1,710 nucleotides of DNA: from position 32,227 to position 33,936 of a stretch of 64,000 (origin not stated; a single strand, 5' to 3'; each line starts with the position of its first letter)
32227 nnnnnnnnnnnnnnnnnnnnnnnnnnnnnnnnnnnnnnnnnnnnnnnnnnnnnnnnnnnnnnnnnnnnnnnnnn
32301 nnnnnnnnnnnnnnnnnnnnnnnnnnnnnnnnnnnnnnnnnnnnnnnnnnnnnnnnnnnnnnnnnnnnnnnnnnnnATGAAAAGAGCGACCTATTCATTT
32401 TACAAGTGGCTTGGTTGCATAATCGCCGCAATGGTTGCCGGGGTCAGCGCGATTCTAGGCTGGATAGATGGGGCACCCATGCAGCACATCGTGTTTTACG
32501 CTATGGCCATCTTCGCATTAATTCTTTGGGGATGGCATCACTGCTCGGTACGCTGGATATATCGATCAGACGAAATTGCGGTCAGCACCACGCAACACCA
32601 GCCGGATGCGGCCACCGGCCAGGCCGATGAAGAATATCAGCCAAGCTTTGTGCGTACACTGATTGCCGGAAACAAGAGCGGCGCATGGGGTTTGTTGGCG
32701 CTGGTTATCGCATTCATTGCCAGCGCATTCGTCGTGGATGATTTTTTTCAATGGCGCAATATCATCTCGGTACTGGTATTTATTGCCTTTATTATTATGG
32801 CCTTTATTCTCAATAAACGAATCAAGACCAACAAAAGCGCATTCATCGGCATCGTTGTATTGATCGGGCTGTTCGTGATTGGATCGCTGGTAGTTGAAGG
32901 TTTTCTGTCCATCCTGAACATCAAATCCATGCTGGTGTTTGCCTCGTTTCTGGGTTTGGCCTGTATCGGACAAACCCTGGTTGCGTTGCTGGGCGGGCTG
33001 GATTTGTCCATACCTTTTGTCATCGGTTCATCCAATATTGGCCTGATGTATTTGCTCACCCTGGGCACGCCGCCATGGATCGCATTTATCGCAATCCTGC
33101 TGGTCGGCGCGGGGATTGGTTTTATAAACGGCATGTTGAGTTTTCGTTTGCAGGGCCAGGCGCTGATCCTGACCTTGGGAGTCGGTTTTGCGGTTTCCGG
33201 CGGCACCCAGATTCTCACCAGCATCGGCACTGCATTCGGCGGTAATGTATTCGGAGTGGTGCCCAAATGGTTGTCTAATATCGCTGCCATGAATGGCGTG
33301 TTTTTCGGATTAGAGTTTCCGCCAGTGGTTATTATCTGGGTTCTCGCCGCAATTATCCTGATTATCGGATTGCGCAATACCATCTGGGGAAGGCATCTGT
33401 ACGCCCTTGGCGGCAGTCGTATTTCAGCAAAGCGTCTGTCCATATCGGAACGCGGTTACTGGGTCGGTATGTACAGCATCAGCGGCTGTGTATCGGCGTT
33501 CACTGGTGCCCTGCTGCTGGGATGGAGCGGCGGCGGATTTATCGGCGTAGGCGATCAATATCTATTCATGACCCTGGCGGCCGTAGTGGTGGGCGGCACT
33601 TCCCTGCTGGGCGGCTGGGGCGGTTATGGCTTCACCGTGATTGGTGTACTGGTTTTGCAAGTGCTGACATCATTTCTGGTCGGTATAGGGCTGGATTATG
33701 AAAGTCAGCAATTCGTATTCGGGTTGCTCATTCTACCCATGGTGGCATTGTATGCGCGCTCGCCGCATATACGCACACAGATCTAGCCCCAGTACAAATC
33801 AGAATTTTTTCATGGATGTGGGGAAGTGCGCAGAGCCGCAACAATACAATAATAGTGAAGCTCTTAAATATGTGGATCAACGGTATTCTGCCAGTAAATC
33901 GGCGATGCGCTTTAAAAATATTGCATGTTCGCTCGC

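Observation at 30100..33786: Both permeases of the tagged ABC system carry large extra membrane regions that the neighbouring control system lacks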

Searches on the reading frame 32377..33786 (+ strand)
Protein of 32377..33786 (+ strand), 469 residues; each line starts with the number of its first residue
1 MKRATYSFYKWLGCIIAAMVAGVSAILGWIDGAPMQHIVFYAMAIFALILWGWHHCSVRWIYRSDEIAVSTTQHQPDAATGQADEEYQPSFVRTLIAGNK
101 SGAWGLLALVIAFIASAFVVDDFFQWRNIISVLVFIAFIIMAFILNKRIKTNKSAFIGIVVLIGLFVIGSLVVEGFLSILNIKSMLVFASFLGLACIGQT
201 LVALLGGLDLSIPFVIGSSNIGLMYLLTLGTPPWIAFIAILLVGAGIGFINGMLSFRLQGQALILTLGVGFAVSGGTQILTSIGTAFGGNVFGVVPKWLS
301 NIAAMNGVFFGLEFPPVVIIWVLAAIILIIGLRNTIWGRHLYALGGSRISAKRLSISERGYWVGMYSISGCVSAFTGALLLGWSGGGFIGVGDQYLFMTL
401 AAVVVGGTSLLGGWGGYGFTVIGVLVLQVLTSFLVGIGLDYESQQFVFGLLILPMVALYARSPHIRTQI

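Call 6: search_protein_families(library=pfam, proteins=[window:32377-33786:+], max_evalue=0.01)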
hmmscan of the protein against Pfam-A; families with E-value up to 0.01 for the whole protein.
window:32377-33786:+ (469 aa): 1 family
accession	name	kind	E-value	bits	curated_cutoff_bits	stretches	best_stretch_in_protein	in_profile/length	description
PF02653.21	BPD_transp_2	-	3.5e-22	79.3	26.8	1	182-453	2-266/269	Branched-chain amino acid transport system / permease component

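Call 7: search_protein_families(library=ncbifam, proteins=[window:32377-33786:+], max_evalue=0.01)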
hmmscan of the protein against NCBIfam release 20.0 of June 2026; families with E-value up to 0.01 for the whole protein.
window:32377-33786:+ (469 aa): 9 families
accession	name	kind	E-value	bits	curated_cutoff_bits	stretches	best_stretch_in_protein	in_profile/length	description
NF008630.0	PRK11618.1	equivalog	9.5e-23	80.9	363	1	154-436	8-285/331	galactofuranose ABC transporter, permease protein YjfF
NF008441.0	PRK11285.1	equivalog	1.3e-21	77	378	1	158-457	32-321/333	L-arabinose ABC transporter permease AraH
NF011612.1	PRK15038.1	equivalog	2.7e-18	66.2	500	1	179-453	26-299/322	autoinducer 2 ABC transporter permease LsrD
NF007067.0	PRK09512.1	equivalog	4.2e-18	65.6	398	1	153-455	20-313/321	ribose ABC transporter permease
NF007252.0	PRK09699.1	equivalog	4.7e-16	59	396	1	156-458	28-320/326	D-allose ABC transporter permease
NF007014.0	PRK09478.1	equivalog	1.4e-15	57.5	386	1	152-459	13-328/336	galactose/methyl galactoside ABC transporter permease MglC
NF011961.0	PRK15432.1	equivalog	1.1e-13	51.1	388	1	147-459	3-304/344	autoinducer 2 ABC transporter permease LsrC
NF040906.3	GguB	equivalog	4.4e-13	49.2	450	1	315-458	225-368/375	multiple monosaccharide ABC transporter permease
NF041862.1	YtfT_transport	equivalog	4.2e-08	32.7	535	1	158-464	24-327/339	galactofuranose ABC transporter, ATP-binding protein YtfT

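Call 34: find_homologous_proteins(query=window:32377-33786:+, max_evalue=1e-20)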
Query window:32377-33786:+ (469 aa): 1963 proteins with E <= 1e-20 among 8000 candidates; the best 120 are listed.
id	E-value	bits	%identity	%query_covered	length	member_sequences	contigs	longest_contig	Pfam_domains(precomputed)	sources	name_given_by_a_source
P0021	8.8e-261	884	86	100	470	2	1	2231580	PF02653.22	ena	-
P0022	8.8e-260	881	87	100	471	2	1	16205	PF02653.22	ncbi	-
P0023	4.5e-252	855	85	100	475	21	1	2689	PF02653.22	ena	-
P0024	2.3e-251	853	85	100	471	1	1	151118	PF02653.22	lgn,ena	-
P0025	6.8e-251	851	83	100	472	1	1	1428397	PF02653.22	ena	-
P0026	7.8e-247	838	83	100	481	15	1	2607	PF02653.22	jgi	jgi:ribose transport system permease protein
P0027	3.9e-246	836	83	100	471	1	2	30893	PF02653.22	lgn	-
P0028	4.9e-245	832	81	100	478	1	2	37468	PF02653.22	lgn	-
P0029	1.3e-244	830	82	100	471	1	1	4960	PF02653.22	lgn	-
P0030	1.8e-244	830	83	100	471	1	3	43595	PF02653.22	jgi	-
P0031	3.0e-243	826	82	100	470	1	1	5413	PF02653.22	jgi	jgi:ribose transport system permease protein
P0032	8.9e-241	818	81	100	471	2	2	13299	PF02653.22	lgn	-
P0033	9.4e-239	811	84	97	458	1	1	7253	PF02653.22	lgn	-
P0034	5.1e-237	805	81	100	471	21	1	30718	PF02653.22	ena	-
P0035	1.3e-236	804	81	100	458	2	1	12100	PF02653.22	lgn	-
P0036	3.0e-235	800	78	100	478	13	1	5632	PF02653.22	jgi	-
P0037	6.1e-235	799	81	100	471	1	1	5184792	PF02653.22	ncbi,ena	-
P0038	2.1e-234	797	79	100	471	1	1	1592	PF02653.22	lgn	-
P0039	1.2e-233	794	79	100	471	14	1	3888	PF02653.22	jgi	jgi:ribose transport system permease protein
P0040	2.2e-233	793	79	100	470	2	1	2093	PF02653.22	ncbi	-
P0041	5.3e-233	792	78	100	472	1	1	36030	PF02653.22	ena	-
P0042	1.7e-232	791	79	100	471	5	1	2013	PF02653.22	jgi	jgi:ribose transport system permease protein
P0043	7.8e-231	785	78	100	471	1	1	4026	PF02653.22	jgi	jgi:ribose transport system permease protein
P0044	1.9e-230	784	79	100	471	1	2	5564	PF02653.22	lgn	-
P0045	8.1e-229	778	79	100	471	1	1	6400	PF02653.22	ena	-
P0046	1.4e-228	778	78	100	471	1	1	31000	PF02653.22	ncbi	-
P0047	1.8e-228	777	78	100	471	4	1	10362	PF02653.22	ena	-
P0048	8.9e-228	775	77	100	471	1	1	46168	PF02653.22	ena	-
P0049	2.4e-227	774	77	100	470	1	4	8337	PF02653.22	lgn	-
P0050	1.6e-226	771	76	100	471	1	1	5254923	PF02653.22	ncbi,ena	-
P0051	1.7e-223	761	78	100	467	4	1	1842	PF02653.22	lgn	-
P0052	1.2e-217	742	75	100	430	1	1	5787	PF02653.22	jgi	-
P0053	1.3e-217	741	75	100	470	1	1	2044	PF02653.22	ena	-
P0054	1.7e-215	734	72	100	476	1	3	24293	PF02653.22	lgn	-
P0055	2.2e-215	734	76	100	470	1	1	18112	PF02653.22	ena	-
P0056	1.4e-214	732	74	100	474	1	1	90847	PF02653.22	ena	-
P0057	3.1e-213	727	72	100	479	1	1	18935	PF02653.22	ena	-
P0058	9.0e-209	712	71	100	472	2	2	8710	PF02653.22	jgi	-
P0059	2.5e-208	711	70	100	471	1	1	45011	PF02653.22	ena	-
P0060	3.2e-207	707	73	100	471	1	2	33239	PF02653.22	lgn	-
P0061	5.7e-207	706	70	100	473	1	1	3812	PF02653.22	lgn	-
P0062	2.2e-206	704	69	100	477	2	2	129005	PF02653.22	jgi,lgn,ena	-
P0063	1.1e-205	702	73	100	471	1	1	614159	PF02653.22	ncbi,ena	-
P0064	9.5e-205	699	69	100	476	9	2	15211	PF02653.22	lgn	-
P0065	1.1e-199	682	71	100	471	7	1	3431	PF02653.22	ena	-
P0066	2.2e-198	678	69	100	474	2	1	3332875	PF02653.22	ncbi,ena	-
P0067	3.5e-198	677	67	100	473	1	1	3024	PF02653.22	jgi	jgi:ribose transport system permease protein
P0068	9.5e-198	676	67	100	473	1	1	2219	PF02653.22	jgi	jgi:ribose transport system permease protein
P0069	1.8e-196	672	67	100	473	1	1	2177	PF02653.22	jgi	jgi:ribose transport system permease protein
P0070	3.7e-196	671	68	100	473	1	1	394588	PF02653.22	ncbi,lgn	-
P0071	4.2e-196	671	68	100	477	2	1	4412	PF02653.22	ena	-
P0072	1.0e-195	669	66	100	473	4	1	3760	PF02653.22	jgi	-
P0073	1.2e-195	669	68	100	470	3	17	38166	PF02653.22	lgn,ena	-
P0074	1.5e-195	669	68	100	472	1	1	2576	PF02653.22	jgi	jgi:ribose transport system permease protein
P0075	2.7e-195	668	68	100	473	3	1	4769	PF02653.22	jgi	-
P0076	4.4e-195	667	69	100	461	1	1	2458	PF02653.22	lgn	-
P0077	1.4e-194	666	67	100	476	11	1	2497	PF02653.22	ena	-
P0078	1.5e-194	665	66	100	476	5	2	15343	PF02653.22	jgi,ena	-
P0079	2.1e-194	665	67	100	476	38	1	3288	PF02653.22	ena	-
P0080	2.8e-194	665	67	100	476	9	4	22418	PF02653.22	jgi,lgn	jgi:ribose transport system permease protein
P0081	2.9e-194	664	66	100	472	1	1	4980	PF02653.22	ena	-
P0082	3.4e-194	664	66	100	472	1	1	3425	PF02653.22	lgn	-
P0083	3.9e-194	664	65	100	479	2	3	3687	PF02653.22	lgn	-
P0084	5.9e-194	663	66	100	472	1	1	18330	PF02653.22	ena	-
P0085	6.5e-194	663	66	100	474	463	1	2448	PF02653.22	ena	-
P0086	7.6e-194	663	66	100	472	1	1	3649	PF02653.22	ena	-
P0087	1.0e-193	663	66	100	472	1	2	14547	PF02653.22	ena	-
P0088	1.4e-193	662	66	100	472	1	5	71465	PF02653.22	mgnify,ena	mgnify:FL=1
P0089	2.1e-193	662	66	100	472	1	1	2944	PF02653.22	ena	-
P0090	2.4e-193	661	65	100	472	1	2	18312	PF02653.22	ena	-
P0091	3.4e-193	661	65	100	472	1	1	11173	PF02653.22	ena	-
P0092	3.7e-193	661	68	100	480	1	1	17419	PF02653.22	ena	-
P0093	3.7e-193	661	66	100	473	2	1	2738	PF02653.22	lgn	-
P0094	5.1e-193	660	66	100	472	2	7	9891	PF02653.22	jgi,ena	-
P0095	5.2e-193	660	65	100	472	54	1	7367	PF02653.22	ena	-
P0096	6.3e-193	660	66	100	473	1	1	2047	PF02653.22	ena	-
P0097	1.1e-192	659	67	100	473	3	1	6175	PF02653.22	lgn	-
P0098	1.2e-192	659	65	100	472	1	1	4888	PF02653.22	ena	-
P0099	1.3e-192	659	65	100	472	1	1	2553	PF02653.22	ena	-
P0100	2.1e-192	658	66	100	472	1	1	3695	PF02653.22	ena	-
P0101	2.2e-192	658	67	100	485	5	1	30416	PF02653.22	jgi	-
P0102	2.4e-192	658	65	100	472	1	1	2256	PF02653.22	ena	-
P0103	2.7e-192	658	65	100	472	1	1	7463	PF02653.22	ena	-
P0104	4.4e-192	657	66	100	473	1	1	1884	PF02653.22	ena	-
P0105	5.0e-192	657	69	100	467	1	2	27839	PF02653.22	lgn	-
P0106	1.1e-191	656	65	100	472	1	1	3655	PF02653.22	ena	-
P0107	2.6e-191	655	65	100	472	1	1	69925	PF02653.22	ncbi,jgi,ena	-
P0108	6.2e-191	654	66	100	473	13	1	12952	PF02653.22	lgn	-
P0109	2.1e-190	652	65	100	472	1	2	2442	PF02653.22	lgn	-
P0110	2.4e-190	652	65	100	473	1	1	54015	PF02653.22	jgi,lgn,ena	-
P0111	2.7e-190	651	66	100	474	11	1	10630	PF02653.22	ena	-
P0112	5.7e-190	650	66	100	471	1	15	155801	PF02653.22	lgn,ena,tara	tara:strand:- start:8537 stop:9952 length:1416 start_codon:yes stop_codon:yes gene_type:complete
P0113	5.9e-190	650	65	100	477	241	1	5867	PF02653.22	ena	-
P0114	6.2e-190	650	64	100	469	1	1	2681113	PF02653.22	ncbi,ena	-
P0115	2.8e-189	648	65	100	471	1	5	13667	PF02653.22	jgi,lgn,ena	jgi:ribose transport system permease protein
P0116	4.6e-189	647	64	100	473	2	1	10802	PF02653.22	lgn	-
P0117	7.4e-189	647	65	100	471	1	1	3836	PF02653.22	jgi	-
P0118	8.2e-189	647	65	100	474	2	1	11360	PF02653.22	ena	-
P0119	9.6e-189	646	63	100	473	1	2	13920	PF02653.22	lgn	-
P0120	1.4e-188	646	68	100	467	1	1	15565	PF02653.22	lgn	-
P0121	2.2e-188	645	64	100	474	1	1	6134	PF02653.22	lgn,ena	-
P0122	3.1e-188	645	64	100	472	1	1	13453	PF02653.22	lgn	-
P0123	3.6e-188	644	63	100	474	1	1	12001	PF02653.22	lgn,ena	-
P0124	4.7e-188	644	65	100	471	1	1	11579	PF02653.22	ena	-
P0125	4.8e-188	644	64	100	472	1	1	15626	PF02653.22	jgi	-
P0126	6.0e-188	644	65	100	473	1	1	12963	PF02653.22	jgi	jgi:ribose transport system permease protein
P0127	8.7e-188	643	64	100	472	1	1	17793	PF02653.22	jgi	-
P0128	9.3e-188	643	65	100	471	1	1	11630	PF02653.22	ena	-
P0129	9.8e-188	643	64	100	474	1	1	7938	PF02653.22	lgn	-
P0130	1.8e-187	642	63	100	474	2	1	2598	PF02653.22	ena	-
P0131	4.0e-187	641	65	100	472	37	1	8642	PF02653.22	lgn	-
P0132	6.7e-187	640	64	100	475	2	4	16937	PF02653.22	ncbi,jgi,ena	ncbi:MAG: ABC transporter permease [Rhodobacterales bacterium]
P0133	1.4e-186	639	64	100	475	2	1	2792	PF02653.22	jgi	jgi:ribose transport system permease protein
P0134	1.7e-186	639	65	100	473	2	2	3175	PF02653.22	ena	-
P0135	3.2e-186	638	64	100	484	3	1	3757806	PF02653.22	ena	-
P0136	4.5e-186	637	64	100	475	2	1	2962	PF02653.22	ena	-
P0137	5.1e-186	637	63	100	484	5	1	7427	PF02653.22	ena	-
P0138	7.7e-186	637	64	100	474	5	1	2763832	PF02653.22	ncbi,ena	-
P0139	1.7e-185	636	65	100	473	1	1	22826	PF02653.22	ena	-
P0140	2.5e-185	635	65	100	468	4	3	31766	PF02653.22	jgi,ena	jgi:ribose transport system permease protein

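Call 54: predict_structure(alignment_id=A3)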
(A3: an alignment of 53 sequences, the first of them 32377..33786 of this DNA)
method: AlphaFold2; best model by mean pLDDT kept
length: 469 residues; sequences in the alignment: 53
mean_pLDDT: 67.5   pTM: 0.63
mean pLDDT of the five models: 67.5, 65.7, 62.7, 57.1, 47.9
residues with pLDDT >= 90: 11; 70-90: 232; 50-70: 158; < 50: 68
segments of 3 or more residues with pLDDT < 50: 62-90, 389-396, 406-416, 453-469
pLDDT, mean of each block of 10 residues (from residue 1): 66 80 81 85 84 64 47 39 38 58 68 70 70 77 73 61 72 71 71 75 71 80 83 89 91 75 70 76 59 71 66 74 79 72 62 69 86 85 58 45 49 46 62 64 61 45 37
secondary structure, 60 per line:
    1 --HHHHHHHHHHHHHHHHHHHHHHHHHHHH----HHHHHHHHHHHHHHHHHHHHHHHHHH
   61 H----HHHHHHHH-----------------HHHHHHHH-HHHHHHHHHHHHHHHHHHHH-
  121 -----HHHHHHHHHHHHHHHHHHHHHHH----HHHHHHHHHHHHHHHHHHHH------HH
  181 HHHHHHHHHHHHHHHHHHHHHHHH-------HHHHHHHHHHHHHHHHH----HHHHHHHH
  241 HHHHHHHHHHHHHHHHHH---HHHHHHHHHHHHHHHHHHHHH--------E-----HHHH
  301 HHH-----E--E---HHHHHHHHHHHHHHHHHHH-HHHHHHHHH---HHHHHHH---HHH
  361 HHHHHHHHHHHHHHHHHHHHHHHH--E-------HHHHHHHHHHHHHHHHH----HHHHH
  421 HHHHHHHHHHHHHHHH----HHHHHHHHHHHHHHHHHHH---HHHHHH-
elements in order: H3-30 H35-61 H66-73 H91-98 H100-119 H126-148 H153-172 H179-204 H212-228 H233-258 H262-282 H297-303 H316-334 H336-344 H348-354 H358-384 H395-411 H416-436 H441-459 H463-468

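Call 59: fold_search(model_id=the predicted structure, library=pdb)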
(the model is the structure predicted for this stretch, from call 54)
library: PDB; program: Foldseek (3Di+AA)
matches with E <= 10: 218; with E <= 0.001: 0
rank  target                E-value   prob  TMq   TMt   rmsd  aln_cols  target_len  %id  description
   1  7kyp_F                7.7e-03  1.00  0.30  0.43  12.3       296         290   16  PsaBC from Streptococcus pneumoniae in complex with Fab (released 2021-08-25)
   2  2nq2_B                9.1e-03  1.00  0.37  0.53   7.6       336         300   15  An inward-facing conformation of a putative metal-chelate type ABC transporter. (released 2007-01-02)
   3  7kyp_D                1.4e-02  1.00  0.29  0.44  11.9       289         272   17  PsaBC from Streptococcus pneumoniae in complex with Fab (released 2021-08-25)
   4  7kyp_H                1.7e-02  1.00  0.29  0.44  12.3       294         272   16  PsaBC from Streptococcus pneumoniae in complex with Fab (released 2021-08-25)
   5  7kyp_B                1.8e-02  1.00  0.29  0.44  12.3       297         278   16  PsaBC from Streptococcus pneumoniae in complex with Fab (released 2021-08-25)
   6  7kyp_N                2.1e-02  0.99  0.27  0.40  11.6       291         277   17  PsaBC from Streptococcus pneumoniae in complex with Fab (released 2021-08-25)
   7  7kyp_P                2.9e-02  0.99  0.28  0.43  12.5       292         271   16  PsaBC from Streptococcus pneumoniae in complex with Fab (released 2021-08-25)
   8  7kyp_J                3.2e-02  0.99  0.28  0.42  12.5       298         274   17  PsaBC from Streptococcus pneumoniae in complex with Fab (released 2021-08-25)
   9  1l7v_A                7.3e-02  1.00  0.39  0.53  11.2       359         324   16  Bacterial ABC Transporter Involved in B12 Uptake (released 2002-05-15)
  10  9gkk_C                1.0e-01  0.30  0.15  0.14  21.7       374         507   13  BetP heterotrimeric complex (released 2025-09-10)
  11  7kyo_C                1.2e-01  0.94  0.26  0.41  12.2       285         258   17  PsaBC from Streptococcus pneumoniae in complex with Fab (released 2021-08-25)
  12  8pcz_A                1.3e-01  0.30  0.16  0.09  22.8       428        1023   14  Ligand-free SpSLC9C1 in lipid nanodiscs, dimer (released 2023-11-08)
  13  8pdv                  1.3e-01  0.25  0.15  0.09  22.5       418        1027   15  cGMP-bound SpSLC9C1 in lipid nanodiscs, protomer (released 2023-11-08)
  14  8xq4                  1.3e-01  0.33  0.16  0.09  22.7       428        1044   14  Structure of the sea urchin spSLC9C1 in state-2 w/o cAMP protomer (released 2024-07-17)
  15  8xpq_A                1.4e-01  0.20  0.13  0.08  23.2       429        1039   15  Structure of the sea urchin spSLC9C1 in state-2 w/o cAMP dimer (released 2024-07-17)
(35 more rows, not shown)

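Call 96: find_encoding_contigs(protein=P0135, flank=10000, max_places=1)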
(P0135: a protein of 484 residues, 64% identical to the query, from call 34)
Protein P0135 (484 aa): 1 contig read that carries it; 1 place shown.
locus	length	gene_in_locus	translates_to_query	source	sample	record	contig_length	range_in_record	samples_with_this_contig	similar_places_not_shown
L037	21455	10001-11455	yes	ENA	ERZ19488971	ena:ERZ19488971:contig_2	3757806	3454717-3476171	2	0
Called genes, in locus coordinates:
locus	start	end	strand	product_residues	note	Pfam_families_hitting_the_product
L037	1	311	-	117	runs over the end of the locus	PF00453:Ribosomal_L20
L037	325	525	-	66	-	PF01632:Ribosomal_L35p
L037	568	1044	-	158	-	PF05198:IF3_N, PF00707:IF3_C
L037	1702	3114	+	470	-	PF05235:CHAD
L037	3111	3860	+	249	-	PF01656:CbiA, PF06564:CBP_BcsQ, PF09140:MipZ (faint), PF10609:ParA (faint), PF13614:AAA_31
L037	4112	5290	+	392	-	PF13407:Peripla_BP_4, PF13458:Peripla_BP_6 (weak)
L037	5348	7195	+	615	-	PF00005:ABC_tran, PF13304:AAA_21 (faint), PF00005:ABC_tran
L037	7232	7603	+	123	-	-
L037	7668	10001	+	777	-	PF02653:BPD_transp_2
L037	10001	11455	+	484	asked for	PF02653:BPD_transp_2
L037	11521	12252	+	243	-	PF01036:Bac_rhodopsin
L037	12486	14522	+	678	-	PF01145:Band_7, PF15975:Flot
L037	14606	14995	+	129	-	-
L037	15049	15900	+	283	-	PF12697:Abhydrolase_6, PF00561:Abhydrolase_1, PF12146:Hydrolase_4 (weak), PF00326:Peptidase_S9 (faint)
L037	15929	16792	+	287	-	PF00753:Lactamase_B, PF23023:Anti-Pycsar_Apyc1 (faint)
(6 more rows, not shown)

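Call 97: find_encoding_contigs(protein=P0132, flank=10000, max_places=1)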
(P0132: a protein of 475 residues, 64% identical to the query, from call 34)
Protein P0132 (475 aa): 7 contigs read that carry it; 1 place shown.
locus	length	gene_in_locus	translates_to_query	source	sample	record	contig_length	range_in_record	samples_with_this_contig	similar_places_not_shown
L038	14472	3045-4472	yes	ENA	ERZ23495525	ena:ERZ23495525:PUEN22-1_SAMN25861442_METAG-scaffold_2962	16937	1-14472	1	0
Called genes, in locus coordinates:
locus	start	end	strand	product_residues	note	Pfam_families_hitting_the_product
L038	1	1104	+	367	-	?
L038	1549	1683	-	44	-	-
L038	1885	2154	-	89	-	-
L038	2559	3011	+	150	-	-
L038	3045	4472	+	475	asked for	PF02653:BPD_transp_2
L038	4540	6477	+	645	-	PF00474:SSF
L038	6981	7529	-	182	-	PF02224:Cytidylate_kin (faint), PF13189:Cytidylate_kin2 (weak), PF13207:AAA_17, PF13238:AAA_18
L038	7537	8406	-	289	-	PF03755:YicC-like_N, PF08340:YicC-like_C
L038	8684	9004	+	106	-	-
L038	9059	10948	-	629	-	PF25794:SACS (faint), PF02518:HATPase_c (weak), PF13589:HATPase_c_3, PF00183:HSP90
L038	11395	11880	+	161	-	PF00583:Acetyltransf_1, PF13673:Acetyltransf_10, PF13508:Acetyltransf_7, PF08445:FR47 (weak)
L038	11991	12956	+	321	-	PF00142:Fer4_NifH (weak), PF01656:CbiA, PF02374:ArsA_ATPase (weak), PF09140:MipZ (faint), PF10609:ParA, PF13614:AAA_31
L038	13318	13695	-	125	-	PF00072:Response_reg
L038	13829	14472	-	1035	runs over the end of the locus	?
